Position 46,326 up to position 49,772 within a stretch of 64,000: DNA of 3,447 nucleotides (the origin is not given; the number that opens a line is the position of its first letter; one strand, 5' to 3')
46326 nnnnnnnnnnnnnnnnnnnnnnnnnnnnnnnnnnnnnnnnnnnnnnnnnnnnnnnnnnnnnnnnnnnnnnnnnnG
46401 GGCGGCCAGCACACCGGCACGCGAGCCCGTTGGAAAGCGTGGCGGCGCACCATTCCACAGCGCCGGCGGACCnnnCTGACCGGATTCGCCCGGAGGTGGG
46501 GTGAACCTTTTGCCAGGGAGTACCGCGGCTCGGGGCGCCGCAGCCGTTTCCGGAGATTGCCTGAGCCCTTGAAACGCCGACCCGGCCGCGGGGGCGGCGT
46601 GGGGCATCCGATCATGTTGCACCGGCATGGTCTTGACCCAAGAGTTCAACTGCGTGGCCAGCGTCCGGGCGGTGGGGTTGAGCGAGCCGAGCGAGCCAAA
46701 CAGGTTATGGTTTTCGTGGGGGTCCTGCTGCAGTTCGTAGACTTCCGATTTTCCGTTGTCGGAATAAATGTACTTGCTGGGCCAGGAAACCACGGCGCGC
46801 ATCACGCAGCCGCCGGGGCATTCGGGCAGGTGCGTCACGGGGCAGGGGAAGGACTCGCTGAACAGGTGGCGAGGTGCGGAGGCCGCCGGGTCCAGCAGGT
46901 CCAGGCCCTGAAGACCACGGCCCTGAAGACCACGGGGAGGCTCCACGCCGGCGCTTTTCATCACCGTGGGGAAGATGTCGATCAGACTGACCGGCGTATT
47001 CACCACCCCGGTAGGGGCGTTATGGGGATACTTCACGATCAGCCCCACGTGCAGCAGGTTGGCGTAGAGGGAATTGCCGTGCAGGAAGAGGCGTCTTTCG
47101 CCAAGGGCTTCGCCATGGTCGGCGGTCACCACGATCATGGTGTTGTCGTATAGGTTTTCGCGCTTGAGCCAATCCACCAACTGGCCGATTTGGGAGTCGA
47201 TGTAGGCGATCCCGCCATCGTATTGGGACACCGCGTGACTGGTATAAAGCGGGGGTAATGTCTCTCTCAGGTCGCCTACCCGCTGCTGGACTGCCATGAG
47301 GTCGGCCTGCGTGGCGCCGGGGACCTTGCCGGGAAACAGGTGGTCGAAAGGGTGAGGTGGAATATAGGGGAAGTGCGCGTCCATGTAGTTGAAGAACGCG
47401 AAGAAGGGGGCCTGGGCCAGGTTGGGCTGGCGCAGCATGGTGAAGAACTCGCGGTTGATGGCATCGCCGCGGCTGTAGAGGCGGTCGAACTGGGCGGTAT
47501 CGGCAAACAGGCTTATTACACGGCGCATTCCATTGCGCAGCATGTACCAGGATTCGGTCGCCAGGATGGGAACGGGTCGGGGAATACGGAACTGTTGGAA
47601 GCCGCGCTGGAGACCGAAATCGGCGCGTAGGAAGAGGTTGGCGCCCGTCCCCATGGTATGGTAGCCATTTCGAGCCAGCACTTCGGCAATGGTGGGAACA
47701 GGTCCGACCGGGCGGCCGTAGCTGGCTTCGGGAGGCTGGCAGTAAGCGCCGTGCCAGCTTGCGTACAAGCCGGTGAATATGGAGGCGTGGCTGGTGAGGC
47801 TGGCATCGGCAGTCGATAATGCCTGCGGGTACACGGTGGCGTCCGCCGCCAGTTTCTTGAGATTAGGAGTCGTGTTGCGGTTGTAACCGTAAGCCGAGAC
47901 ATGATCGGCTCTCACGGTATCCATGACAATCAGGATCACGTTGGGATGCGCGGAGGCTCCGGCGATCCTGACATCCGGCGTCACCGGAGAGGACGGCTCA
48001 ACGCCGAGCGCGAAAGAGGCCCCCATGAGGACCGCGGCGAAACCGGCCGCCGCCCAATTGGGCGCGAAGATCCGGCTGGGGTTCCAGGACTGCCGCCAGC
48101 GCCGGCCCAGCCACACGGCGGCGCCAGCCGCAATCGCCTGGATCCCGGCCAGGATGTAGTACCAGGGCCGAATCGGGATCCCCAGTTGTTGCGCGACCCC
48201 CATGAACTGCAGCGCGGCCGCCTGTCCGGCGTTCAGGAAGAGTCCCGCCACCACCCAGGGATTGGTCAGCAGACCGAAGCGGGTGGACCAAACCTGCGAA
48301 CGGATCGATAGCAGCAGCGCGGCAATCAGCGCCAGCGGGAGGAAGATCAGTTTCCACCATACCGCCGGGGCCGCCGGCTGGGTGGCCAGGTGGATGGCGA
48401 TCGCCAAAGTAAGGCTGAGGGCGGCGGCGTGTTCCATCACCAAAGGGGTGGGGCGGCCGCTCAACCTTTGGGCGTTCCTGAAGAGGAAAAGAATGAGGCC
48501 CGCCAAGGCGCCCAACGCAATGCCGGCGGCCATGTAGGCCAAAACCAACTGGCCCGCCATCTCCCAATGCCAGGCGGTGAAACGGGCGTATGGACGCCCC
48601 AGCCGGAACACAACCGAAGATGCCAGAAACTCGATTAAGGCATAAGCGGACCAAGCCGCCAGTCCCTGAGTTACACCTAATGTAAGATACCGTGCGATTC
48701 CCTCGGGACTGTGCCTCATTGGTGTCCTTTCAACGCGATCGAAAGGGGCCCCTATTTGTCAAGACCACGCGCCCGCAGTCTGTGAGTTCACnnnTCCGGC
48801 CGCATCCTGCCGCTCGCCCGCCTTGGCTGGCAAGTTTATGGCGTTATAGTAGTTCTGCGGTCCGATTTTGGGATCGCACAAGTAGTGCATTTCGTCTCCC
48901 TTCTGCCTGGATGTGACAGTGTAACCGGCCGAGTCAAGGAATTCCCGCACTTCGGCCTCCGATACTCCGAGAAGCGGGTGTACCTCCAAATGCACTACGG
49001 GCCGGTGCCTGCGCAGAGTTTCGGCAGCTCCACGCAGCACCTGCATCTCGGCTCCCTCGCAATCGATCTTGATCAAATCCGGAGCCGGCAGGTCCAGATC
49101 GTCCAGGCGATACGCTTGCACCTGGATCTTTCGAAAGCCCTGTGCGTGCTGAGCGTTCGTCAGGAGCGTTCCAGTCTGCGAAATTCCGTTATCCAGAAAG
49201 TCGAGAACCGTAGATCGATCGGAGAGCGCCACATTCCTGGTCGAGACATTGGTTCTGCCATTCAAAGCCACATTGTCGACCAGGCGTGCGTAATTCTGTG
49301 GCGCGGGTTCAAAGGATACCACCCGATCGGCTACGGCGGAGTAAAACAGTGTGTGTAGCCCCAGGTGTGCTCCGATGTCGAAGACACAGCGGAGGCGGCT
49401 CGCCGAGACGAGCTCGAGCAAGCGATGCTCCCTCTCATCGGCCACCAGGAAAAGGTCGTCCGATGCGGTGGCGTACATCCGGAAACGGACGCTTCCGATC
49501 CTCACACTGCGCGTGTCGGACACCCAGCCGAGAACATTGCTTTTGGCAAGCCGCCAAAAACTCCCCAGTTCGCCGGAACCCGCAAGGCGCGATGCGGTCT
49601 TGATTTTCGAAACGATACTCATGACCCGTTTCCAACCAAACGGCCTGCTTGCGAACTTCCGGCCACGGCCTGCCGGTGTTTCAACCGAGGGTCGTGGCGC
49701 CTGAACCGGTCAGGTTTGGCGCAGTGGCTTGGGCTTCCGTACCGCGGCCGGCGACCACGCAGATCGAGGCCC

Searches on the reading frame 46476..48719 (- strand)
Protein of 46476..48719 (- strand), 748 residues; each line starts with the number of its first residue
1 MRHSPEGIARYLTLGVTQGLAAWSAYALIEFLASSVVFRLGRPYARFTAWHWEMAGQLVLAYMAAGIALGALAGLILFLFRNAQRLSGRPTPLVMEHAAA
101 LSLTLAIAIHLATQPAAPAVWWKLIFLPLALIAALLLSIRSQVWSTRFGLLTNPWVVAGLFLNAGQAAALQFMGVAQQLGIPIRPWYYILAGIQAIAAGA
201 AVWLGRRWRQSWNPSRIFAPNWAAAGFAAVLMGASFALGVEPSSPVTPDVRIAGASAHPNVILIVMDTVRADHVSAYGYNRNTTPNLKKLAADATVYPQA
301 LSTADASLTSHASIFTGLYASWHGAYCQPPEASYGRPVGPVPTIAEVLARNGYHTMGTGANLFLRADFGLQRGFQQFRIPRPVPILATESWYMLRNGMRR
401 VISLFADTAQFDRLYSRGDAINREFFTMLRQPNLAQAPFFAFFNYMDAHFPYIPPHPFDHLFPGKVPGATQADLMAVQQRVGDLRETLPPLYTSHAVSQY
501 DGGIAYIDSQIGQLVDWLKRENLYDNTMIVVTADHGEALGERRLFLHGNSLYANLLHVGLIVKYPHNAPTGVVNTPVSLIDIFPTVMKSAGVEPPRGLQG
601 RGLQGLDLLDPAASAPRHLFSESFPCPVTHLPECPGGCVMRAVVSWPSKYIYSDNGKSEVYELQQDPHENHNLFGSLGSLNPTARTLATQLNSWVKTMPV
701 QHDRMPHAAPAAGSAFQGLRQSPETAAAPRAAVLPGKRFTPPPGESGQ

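Call 23: search_protein_families(library=pfam, proteins=[window:46476-48719:-], max_evalue=0.001)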
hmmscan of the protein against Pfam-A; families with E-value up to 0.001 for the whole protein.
window:46476-48719:- (748 aa): 3 families
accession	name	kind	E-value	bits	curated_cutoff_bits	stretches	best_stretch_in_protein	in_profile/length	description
PF00884.28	Sulfatase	-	3.7e-47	161.5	25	1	259-592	1-301/301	Sulfatase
PF01663.27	Phosphodiest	-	3.6e-14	53.6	23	2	261-325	1-62/342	Type I phosphodiesterase / nucleotide pyrophosphatase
PF16347.10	SGSH_C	-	3.1e-09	37.6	29.3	1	549-691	9-148/154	N-sulphoglucosamine sulphohydrolase, C-terminal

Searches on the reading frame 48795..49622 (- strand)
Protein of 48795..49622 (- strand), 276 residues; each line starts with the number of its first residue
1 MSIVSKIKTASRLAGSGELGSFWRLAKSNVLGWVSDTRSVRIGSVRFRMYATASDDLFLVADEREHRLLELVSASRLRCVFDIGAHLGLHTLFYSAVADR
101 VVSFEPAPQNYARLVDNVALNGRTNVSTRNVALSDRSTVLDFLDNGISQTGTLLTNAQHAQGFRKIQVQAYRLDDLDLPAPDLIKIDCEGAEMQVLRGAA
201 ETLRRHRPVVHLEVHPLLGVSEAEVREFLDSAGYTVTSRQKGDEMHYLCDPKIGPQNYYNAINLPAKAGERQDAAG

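Call 23: search_protein_families(library=pfam, proteins=[window:48795-49622:-], max_evalue=0.001)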
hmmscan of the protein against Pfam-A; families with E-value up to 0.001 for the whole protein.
window:48795-49622:- (276 aa): 1 family
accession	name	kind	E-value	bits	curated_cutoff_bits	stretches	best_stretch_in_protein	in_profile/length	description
PF05050.19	Methyltransf_21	-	8.1e-25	88.4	22.7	1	82-235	1-172/173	Methyltransferase FkbM domain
